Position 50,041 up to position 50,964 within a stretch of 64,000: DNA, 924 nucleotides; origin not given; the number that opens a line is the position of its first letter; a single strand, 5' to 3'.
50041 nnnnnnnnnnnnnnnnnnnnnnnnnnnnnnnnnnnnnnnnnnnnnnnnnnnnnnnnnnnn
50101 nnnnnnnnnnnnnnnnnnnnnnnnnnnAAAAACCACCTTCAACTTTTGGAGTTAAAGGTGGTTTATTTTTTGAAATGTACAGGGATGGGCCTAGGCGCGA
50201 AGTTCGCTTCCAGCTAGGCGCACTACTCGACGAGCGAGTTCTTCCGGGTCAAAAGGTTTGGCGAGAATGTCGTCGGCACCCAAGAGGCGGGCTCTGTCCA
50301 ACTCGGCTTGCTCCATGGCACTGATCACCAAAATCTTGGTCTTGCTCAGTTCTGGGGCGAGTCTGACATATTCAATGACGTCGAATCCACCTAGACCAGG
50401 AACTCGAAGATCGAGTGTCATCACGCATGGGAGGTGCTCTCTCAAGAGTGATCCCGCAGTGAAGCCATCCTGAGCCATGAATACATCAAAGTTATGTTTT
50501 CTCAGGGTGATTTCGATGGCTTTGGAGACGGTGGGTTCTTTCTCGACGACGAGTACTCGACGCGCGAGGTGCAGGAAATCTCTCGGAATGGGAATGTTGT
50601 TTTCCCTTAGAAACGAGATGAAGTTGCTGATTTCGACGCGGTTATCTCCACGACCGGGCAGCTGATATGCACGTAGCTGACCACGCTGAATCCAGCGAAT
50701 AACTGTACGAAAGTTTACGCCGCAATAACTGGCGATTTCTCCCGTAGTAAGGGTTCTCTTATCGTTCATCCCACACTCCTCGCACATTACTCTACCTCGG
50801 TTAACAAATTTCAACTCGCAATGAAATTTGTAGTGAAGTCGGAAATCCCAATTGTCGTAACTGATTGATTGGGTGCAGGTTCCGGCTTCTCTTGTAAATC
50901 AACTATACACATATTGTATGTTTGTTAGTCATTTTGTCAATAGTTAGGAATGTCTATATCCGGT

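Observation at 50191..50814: Response regulator with inverted domain order (MerR/excisionase HTH first, receiver last) inside the secreted-protein island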

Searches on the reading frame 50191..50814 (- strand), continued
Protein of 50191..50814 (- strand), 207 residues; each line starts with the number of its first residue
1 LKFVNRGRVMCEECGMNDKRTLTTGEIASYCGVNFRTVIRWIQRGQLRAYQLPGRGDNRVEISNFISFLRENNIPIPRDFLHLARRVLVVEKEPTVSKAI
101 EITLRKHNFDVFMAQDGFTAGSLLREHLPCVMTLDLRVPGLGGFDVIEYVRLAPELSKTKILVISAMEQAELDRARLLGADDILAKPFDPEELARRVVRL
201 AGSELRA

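Call 67: search_protein_families(library=pfam, proteins=[L076:1363-3024:+, L076:3262-4254:+, L076:4394-5329:-, L076:6001-6579:+, L076:6750-7466:-, L076:6819-7487:+, L076:7657-9714:+, L076:9926-10927:+, L076:11047-11847:-], max_evalue=0.0001)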
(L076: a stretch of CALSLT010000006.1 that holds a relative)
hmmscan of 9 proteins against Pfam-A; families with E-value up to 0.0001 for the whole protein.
L076:1363-3024:+ (553 aa): 2 families
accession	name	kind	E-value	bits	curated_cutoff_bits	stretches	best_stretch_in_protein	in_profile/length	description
PF07969.17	Amidohydro_3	-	3.9e-52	178.7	29.7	1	46-492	1-472/472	Amidohydrolase family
PF01979.26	Amidohydro_1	-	4.8e-05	23.2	25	0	379-470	244-320/345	Amidohydrolase family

L076:3262-4254:+ (330 aa): 2 families
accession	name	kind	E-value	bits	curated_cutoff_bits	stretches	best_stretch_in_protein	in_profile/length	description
PF02866.23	Ldh_1_C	-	1e-35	123.7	22.6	1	158-326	1-172/174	lactate/malate dehydrogenase, alpha/beta C-terminal domain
PF00056.29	Ldh_1_N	-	6.1e-29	101.3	27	1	6-147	2-133/141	lactate/malate dehydrogenase, NAD binding domain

L076:4394-5329:- (311 aa): 0 families

L076:6001-6579:+ (192 aa): 2 families
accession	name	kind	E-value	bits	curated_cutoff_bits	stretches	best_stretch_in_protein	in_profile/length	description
PF00072.30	Response_reg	-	2e-15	57.4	30.2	1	72-183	1-110/111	Response regulator receiver domain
PF12728.13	HTH_17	-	1.4e-08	35.3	27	1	7-57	2-50/51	Helix-turn-helix domain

L076:6750-7466:- (238 aa): 2 families
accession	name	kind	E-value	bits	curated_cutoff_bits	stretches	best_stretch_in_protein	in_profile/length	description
PF01138.27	RNase_PH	-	5.5e-27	95.2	25.5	1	10-140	1-127/130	3' exoribonuclease family, domain 1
PF03725.20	RNase_PH_C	-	5.3e-11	42.8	20.8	1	158-223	3-67/67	3' exoribonuclease family, domain 2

L076:6819-7487:+ (222 aa): 0 families

L076:7657-9714:+ (685 aa): 5 families
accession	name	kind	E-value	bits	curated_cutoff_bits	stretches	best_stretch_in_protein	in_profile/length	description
PF13180.12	PDZ_2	-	1.9e-23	82.9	27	2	371-454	3-80/80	PDZ domain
PF13365.12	Trypsin_2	-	1e-19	72.2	27.6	1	101-230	2-144/144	Trypsin-like peptidase domain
PF17820.7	PDZ_6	-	6.1e-19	68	27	2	393-443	5-54/54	PDZ domain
PF00595.29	PDZ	-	4.2e-14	53.1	23.2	1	367-441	8-80/81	PDZ domain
PF14685.13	PDZ_Tricorn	-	6.1e-05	23.4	25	0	396-443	30-78/88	Tricorn protease PDZ domain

L076:9926-10927:+ (333 aa): 1 family
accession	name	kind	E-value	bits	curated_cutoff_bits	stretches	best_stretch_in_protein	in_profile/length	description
PF07596.16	SBP_bac_10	-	4.7e-22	79.7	23.3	1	44-309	4-267/268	Protein of unknown function (DUF1559)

L076:11047-11847:- (266 aa): 5 families
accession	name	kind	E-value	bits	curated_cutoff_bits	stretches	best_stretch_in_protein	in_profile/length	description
PF00561.26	Abhydrolase_1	-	2.5e-32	112.9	25.8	1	20-250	1-245/245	alpha/beta hydrolase fold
PF12697.13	Abhydrolase_6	-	4.8e-28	99.7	26.3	1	22-255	1-216/217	Alpha/beta hydrolase family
PF12146.15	Hydrolase_4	-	8.6e-20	71.5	27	1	22-248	7-237/239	Serine aminopeptidase, S33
PF03096.20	Ndr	-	2.2e-12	46.7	23.3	1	65-263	79-278/283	Ndr family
PF20408.4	Abhydrolase_11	-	6.5e-05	23.2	27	0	70-107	59-97/193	Alpha/beta hydrolase domain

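Call 71: search_protein_representatives(protein=window:50191-50769:-)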
Query: 192 residues. Proteins with E-value up to 0.001 (for the whole library): 184804; up to 1e-10: 13080; up to 1e-30: 122. The best 150 are listed.
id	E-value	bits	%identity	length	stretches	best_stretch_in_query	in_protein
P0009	4.5e-68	245.0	63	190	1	1-190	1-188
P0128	1.4e-56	207.5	52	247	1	3-188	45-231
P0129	1.9e-54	200.5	51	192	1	7-188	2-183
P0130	2.3e-53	197.0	49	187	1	3-187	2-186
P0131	9.4e-53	195.0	80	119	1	74-191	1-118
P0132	1.9e-50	187.5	48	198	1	3-184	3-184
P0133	3.6e-49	183.4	49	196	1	6-186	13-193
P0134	3.6e-48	180.1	46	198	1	4-187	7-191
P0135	4.4e-48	179.8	37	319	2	5-189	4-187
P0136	8.3e-47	175.6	45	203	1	2-186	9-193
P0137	5.3e-46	173.0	46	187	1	6-182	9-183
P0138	1.9e-45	171.2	46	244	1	5-188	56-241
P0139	5.2e-45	169.8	44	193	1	1-187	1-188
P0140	5.2e-45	169.8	47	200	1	1-188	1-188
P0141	1.0e-44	168.8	47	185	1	5-182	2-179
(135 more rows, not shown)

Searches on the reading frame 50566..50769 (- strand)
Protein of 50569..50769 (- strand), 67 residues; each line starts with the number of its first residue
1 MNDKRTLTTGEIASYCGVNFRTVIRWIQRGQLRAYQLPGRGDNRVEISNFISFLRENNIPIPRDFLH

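Call 45: search_solved_structures(query=window:50569-50769:-, max_evalue=10, show_alignments=3)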
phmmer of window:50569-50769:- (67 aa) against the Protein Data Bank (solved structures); distinct sequences matched with E-value up to 10: 22.
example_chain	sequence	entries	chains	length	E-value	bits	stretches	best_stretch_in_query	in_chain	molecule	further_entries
4j2n_A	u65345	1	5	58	0.27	14.9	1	11-46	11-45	Gp37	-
6ama_A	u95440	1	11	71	0.3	14.8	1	6-39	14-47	Putative DNA-binding protein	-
6amk_A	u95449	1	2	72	0.34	14.6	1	6-39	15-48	Putative DNA-binding protein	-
7aoi_XA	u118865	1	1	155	0.4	14.4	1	21-43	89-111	mt-LAF7,mt-LAF7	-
6yxx_EG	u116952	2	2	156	0.41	14.3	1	21-43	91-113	mt-LAF7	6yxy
6wdo_Q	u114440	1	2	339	0.8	13.4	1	10-59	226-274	Calcium uptake protein 1, mitochondrial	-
6le5_A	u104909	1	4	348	0.8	13.4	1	10-59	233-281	Calcium uptake protein 1, mitochondrial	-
4nsd_A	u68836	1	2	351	0.82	13.4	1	10-59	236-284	Calcium uptake protein 1, mitochondrial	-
8jbs_A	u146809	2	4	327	0.85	13.3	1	4-57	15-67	Putative cobalamin binding protein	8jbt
6wdn_B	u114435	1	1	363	0.94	13.2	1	10-59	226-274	Calcium uptake protein 1, mitochondrial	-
6lb7_A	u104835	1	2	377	1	13.1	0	10-59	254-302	Calcium uptake protein 1, mitochondrial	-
6xqn_I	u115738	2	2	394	1.1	12.9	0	10-59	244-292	Calcium uptake protein 1, mitochondrial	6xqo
4nsc_A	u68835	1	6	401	1.2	12.9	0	10-59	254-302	Calcium uptake protein 1, mitochondrial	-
5i41_B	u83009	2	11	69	1.3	12.7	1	7-34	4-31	Chromosome-anchoring protein RacA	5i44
7p3a_A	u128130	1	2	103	1.4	12.6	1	18-60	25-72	RNA transcription, translation and transport factor protein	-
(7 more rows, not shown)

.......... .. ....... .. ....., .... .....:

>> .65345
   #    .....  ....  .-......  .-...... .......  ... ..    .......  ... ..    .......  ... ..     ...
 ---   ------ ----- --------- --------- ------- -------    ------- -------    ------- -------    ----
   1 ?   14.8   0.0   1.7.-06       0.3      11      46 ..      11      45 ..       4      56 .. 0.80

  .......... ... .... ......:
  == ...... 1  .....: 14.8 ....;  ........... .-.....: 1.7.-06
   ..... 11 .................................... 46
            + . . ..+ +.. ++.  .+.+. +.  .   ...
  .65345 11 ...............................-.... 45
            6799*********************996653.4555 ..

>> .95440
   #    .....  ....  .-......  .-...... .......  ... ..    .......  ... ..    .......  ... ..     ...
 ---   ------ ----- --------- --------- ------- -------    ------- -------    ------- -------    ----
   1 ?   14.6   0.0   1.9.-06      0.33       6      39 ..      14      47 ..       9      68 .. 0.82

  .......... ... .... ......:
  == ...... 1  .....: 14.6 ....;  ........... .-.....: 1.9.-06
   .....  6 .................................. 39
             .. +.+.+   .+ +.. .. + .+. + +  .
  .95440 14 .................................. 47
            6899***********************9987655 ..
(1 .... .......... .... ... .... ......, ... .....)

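Call 48: search_solved_structures(query=A2, max_evalue=1, show_alignments=4)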
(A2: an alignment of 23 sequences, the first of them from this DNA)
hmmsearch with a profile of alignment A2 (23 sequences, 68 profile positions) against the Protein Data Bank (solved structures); distinct sequences matched with E-value up to 1: 14.
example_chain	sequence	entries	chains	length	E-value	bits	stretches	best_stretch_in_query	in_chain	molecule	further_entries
9hnh_A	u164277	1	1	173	0.0059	19.4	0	46-60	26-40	Chains: A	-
6ama_A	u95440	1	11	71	0.013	18.4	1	6-39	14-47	Putative DNA-binding protein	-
6amk_A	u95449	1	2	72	0.018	17.9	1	6-39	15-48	Putative DNA-binding protein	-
8jbs_A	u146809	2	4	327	0.027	17.3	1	3-55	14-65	Putative cobalamin binding protein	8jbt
4j2n_A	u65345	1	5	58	0.096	15.6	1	12-40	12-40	Gp37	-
7p3a_A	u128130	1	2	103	0.098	15.5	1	18-56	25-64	RNA transcription, translation and transport factor protein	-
1lcc_A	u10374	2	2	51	0.17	14.8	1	7-30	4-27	Lac Repressor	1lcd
1lqc_A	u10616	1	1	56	0.19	14.6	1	7-30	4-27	LAC REPRESSOR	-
1cjg_A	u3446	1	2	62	0.23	14.3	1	7-30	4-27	PROTEIN (LAC REPRESSOR)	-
1l1m_A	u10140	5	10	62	0.24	14.3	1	7-30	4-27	Lactose operon repressor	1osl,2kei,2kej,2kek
7aoi_XA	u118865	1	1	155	0.37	13.7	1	21-43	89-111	mt-LAF7,mt-LAF7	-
6yxx_EG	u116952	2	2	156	0.37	13.7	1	21-43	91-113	mt-LAF7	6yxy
5i41_B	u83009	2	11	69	0.49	13.3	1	7-34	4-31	Chromosome-anchoring protein RacA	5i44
7s03_A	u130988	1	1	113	0.5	13.3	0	7-29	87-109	Histone-lysine N-methyltransferase SETMAR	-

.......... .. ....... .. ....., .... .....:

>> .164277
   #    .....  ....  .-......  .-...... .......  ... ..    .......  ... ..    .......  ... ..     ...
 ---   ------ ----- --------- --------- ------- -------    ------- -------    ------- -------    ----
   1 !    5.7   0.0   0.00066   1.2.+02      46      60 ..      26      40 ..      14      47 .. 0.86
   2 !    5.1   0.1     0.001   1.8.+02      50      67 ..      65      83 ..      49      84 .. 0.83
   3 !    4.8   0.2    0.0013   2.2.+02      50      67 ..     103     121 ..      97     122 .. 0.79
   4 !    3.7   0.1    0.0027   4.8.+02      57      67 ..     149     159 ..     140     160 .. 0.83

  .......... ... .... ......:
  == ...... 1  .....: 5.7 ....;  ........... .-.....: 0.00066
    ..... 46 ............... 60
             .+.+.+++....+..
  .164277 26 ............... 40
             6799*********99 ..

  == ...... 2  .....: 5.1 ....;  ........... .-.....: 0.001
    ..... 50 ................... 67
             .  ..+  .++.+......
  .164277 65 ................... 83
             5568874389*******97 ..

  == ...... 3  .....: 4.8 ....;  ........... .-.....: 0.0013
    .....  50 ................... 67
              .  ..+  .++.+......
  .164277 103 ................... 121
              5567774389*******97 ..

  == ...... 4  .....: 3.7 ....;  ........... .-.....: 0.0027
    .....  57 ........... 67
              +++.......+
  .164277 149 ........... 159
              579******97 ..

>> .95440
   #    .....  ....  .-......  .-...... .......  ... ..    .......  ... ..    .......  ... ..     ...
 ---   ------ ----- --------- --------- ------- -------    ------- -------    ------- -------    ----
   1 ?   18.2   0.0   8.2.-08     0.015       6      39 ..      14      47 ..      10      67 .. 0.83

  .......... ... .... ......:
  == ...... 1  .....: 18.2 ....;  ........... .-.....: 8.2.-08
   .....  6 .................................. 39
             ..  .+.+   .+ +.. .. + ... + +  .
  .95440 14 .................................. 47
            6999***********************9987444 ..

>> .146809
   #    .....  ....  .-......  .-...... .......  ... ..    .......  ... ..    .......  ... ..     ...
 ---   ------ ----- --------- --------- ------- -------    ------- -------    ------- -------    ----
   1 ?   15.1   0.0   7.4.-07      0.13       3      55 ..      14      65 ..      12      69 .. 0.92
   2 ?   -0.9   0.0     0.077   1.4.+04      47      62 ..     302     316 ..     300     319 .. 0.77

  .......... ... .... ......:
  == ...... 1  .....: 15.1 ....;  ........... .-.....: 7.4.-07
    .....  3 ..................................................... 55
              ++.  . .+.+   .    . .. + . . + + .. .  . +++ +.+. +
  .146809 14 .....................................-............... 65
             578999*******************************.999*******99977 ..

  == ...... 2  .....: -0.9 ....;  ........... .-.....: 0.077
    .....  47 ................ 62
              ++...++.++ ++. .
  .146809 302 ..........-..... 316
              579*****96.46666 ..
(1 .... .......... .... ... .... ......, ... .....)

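Call 57: predict_structure(alignment_id=A2)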
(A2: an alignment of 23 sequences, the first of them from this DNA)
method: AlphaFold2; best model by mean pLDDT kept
length: 68 residues; sequences in the alignment: 23
mean_pLDDT: 89.7   pTM: 0.75
mean pLDDT of the five models: 89.7, 88.5, 88.4, 87.8, 87.5
residues with pLDDT >= 90: 49; 70-90: 16; 50-70: 1; < 50: 2
segments of 3 or more residues with pLDDT < 50: none
pLDDT, mean of each block of 10 residues (from residue 1): 79 94 96 89 92 94 85
secondary structure, 60 per line:
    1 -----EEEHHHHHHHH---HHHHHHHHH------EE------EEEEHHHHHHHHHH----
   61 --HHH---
elements in order: E6-8 H9-16 H20-28 E43-46 H47-56

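Call 60: fold_search(model_id=the predicted structure, library=pdb)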
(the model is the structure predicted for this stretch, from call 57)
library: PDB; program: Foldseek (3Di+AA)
matches with E <= 10: 995; with E <= 0.001: 0
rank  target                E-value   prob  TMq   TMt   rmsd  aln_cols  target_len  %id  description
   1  6ama_Y                1.2e-02  1.00  0.66  0.77   3.5        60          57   28  Structure of S. coelicolor/S. venezuelae BldC-smeA-ssfA complex to 3.09 Angstrom (released 2018-03-28)
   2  6ama_B                2.8e-02  1.00  0.65  0.79   2.6        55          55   29  Structure of S. coelicolor/S. venezuelae BldC-smeA-ssfA complex to 3.09 Angstrom (released 2018-03-28)
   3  6ama_P                2.8e-02  1.00  0.65  0.78   3.3        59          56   29  Structure of S. coelicolor/S. venezuelae BldC-smeA-ssfA complex to 3.09 Angstrom (released 2018-03-28)
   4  5i44_A                3.7e-02  1.00  0.65  0.66   2.1        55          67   20  Structure of RacA-DNA complex; P21 form (released 2016-05-04)
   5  2zhh                  4.2e-02  0.99  0.55  0.33   4.9        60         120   22  Crystal structure of SoxR (released 2008-03-25)
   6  6ama_H                4.5e-02  1.00  0.66  0.80   3.5        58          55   26  Structure of S. coelicolor/S. venezuelae BldC-smeA-ssfA complex to 3.09 Angstrom (released 2018-03-28)
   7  6amk_B                5.2e-02  1.00  0.66  0.85   1.3        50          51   26  Structure of Streptomyces venezuelae BldC-whiI opt complex (released 2018-03-28)
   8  4j2n_C                5.2e-02  1.00  0.68  0.81   2.1        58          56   31  Crystal Structure of mycobacteriophage Pukovnik Xis (released 2013-10-23)
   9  5i44_B                5.5e-02  0.99  0.60  0.60   5.3        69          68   20  Structure of RacA-DNA complex; P21 form (released 2016-05-04)
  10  5d90_B                5.5e-02  0.97  0.53  0.32   4.9        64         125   17  Crystal structure of HiNmlR, a MerR family regulator lacking the sensor domain, bound to promoter DNA (released 2016-06-29)
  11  3ucs_A                6.7e-02  0.98  0.62  0.45   7.6        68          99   19  Crystal structure of the complex between CBPA J-domain and CBPM (released 2013-07-03)
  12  6ama_A                7.2e-02  1.00  0.66  0.81   3.1        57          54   26  Structure of S. coelicolor/S. venezuelae BldC-smeA-ssfA complex to 3.09 Angstrom (released 2018-03-28)
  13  4j2n_A                7.7e-02  1.00  0.67  0.82   2.1        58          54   31  Crystal Structure of mycobacteriophage Pukovnik Xis (released 2013-10-23)
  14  6amk_A                8.2e-02  1.00  0.63  0.80   2.2        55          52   24  Structure of Streptomyces venezuelae BldC-whiI opt complex (released 2018-03-28)
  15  7lwr_A                8.2e-02  0.99  0.60  0.72   2.3        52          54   19  Structural and Biochemical Insight into Assembly of Molecular Motors Involved in Viral DNA Packaging (released 2022-03-09)
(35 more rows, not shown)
